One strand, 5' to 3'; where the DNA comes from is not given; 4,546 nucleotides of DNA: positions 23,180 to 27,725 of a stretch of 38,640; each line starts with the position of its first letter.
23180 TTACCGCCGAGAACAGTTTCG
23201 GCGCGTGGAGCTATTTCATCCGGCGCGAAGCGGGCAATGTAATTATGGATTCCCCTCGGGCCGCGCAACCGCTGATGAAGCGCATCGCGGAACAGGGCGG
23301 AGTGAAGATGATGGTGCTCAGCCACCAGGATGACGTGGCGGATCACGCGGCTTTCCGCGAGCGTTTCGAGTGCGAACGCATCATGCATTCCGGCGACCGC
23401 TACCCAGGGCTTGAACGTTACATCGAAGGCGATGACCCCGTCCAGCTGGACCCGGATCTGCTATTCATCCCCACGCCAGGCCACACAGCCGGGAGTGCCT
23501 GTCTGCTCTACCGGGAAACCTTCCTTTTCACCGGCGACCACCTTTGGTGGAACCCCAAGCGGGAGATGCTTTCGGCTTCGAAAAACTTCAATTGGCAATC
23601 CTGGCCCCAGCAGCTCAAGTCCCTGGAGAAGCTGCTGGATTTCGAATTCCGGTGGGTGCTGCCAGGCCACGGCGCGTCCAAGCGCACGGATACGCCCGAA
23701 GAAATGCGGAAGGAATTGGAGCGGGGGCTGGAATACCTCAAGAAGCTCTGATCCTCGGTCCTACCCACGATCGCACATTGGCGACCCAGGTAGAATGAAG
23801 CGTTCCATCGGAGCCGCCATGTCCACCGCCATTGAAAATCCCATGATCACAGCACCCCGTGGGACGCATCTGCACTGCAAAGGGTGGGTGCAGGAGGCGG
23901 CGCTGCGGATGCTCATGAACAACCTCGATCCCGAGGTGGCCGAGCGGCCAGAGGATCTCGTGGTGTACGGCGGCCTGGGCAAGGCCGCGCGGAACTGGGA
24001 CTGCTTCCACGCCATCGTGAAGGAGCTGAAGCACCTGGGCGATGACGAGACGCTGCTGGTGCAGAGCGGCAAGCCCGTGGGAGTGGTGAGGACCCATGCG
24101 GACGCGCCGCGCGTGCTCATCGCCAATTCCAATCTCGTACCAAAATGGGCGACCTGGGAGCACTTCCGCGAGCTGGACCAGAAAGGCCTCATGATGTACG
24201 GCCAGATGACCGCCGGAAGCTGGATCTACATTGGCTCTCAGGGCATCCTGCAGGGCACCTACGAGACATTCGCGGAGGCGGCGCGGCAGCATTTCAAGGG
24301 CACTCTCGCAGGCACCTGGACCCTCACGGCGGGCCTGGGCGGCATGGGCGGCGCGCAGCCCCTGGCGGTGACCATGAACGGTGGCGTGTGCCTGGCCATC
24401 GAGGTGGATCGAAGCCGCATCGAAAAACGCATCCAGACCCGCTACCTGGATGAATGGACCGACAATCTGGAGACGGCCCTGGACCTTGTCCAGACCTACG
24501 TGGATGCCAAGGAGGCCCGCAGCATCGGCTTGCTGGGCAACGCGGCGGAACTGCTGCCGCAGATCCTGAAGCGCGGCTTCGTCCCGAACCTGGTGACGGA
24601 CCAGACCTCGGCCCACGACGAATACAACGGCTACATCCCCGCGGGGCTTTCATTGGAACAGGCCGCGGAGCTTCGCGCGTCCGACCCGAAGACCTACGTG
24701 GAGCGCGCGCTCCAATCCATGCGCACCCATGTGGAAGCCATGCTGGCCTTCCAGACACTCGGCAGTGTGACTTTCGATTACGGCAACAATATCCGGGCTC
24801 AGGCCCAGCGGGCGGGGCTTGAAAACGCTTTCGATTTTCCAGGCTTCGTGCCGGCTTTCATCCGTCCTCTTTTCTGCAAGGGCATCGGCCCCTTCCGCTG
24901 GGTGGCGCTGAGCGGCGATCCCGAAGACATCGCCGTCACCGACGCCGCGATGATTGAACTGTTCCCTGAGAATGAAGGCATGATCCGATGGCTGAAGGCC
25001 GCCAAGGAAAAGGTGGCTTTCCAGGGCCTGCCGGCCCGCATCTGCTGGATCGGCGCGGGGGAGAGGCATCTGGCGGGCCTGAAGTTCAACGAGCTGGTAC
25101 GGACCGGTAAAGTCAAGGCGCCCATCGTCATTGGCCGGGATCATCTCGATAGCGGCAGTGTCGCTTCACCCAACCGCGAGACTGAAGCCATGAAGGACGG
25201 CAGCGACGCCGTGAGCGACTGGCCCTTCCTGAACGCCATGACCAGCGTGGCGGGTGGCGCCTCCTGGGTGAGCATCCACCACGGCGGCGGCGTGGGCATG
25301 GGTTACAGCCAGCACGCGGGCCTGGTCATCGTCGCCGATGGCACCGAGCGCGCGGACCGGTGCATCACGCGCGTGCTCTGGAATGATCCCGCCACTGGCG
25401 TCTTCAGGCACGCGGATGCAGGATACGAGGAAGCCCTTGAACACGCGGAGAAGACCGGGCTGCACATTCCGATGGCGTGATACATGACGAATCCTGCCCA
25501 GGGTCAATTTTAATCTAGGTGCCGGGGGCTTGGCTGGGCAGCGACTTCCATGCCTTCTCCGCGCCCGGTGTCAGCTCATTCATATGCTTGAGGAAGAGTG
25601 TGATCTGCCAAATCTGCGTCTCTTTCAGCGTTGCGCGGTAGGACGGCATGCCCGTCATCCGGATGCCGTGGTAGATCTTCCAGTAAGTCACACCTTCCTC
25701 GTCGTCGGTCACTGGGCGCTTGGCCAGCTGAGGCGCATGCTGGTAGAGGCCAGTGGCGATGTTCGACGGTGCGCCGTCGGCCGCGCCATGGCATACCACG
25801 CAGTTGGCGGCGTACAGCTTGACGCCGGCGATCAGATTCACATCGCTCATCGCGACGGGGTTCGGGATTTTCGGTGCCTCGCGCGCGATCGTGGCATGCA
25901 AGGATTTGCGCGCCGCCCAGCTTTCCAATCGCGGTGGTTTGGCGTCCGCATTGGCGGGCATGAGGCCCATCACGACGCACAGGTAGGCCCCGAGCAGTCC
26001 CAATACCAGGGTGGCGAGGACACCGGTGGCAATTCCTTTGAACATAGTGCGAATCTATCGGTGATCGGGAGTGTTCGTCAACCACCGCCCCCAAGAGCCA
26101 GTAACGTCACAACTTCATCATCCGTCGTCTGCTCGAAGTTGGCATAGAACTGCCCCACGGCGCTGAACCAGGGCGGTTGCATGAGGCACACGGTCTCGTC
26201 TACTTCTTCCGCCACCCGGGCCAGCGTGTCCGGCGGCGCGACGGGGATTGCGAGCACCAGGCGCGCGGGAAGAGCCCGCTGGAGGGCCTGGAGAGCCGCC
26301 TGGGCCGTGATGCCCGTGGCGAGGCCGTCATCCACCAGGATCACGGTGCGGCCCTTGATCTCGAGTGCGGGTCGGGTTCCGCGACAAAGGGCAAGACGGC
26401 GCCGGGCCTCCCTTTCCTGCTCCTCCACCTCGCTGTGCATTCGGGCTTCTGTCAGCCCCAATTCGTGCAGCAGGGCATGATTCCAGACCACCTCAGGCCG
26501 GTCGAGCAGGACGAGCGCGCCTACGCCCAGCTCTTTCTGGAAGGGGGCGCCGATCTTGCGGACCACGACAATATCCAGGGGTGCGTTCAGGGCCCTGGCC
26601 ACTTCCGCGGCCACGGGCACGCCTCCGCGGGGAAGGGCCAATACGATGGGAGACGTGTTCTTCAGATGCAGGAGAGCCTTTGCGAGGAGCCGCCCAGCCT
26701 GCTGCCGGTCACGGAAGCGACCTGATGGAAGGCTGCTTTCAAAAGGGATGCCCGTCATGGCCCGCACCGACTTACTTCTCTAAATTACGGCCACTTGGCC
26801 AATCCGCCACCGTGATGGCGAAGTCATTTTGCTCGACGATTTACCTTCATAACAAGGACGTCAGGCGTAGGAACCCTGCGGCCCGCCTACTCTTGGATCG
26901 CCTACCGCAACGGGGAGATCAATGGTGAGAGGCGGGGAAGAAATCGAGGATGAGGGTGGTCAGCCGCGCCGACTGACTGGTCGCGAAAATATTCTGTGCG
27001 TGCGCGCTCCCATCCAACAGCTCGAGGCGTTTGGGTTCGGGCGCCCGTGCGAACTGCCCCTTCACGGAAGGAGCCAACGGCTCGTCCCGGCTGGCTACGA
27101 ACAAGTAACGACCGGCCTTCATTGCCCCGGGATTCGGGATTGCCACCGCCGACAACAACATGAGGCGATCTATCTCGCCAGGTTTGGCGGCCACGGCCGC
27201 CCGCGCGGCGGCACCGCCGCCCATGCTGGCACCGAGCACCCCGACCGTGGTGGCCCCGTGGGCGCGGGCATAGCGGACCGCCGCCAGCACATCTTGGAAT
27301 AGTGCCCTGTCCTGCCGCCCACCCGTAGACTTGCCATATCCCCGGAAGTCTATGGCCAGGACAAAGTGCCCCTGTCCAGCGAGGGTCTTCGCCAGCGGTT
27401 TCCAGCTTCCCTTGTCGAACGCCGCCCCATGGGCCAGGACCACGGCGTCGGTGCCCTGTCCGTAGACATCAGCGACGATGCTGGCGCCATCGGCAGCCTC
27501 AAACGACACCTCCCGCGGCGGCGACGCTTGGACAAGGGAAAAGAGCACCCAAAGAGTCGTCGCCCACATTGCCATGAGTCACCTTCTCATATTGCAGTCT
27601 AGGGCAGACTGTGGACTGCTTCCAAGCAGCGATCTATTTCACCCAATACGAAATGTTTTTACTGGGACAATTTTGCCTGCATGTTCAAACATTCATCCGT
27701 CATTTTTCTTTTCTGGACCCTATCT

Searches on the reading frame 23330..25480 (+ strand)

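Call 65: search_protein_families(library=pfam, proteins=[window:23330-25480:+], max_evalue=0.00001)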
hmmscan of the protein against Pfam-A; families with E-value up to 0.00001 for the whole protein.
window:23330-25480:+ (716 aa): 3 families
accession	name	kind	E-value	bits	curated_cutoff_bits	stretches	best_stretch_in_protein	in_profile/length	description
PF01175.24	Urocanase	-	1.4e-92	309.5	23.2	1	302-510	1-209/209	Urocanase Rossmann-like domain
PF17392.7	Urocanase_C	-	6.3e-92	306.8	23.6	1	513-707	1-195/196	Urocanase C-terminal domain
PF17391.7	Urocanase_N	-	3.7e-62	208.2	23.2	1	173-299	1-127/127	Urocanase N-terminal domain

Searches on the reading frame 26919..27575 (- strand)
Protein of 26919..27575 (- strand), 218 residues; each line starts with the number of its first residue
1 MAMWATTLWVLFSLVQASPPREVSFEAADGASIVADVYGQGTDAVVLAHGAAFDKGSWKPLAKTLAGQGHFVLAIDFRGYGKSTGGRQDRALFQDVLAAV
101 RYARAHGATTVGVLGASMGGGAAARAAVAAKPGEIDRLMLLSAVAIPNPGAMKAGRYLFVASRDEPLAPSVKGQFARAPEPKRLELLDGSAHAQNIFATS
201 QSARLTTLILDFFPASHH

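Call 65: search_protein_families(library=pfam, proteins=[window:26919-27575:-], max_evalue=0.00001)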
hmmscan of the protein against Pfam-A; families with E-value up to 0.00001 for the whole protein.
window:26919-27575:- (218 aa): 3 families
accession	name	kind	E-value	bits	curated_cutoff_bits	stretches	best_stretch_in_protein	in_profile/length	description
PF12146.15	Hydrolase_4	-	2.5e-15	56.9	27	1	43-150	5-116/239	Serine aminopeptidase, S33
PF00561.26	Abhydrolase_1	-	3.9e-15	56.6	25.8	1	44-164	2-125/245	alpha/beta hydrolase fold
PF12697.13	Abhydrolase_6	-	3.7e-13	51.1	26.3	1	45-189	1-133/217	Alpha/beta hydrolase family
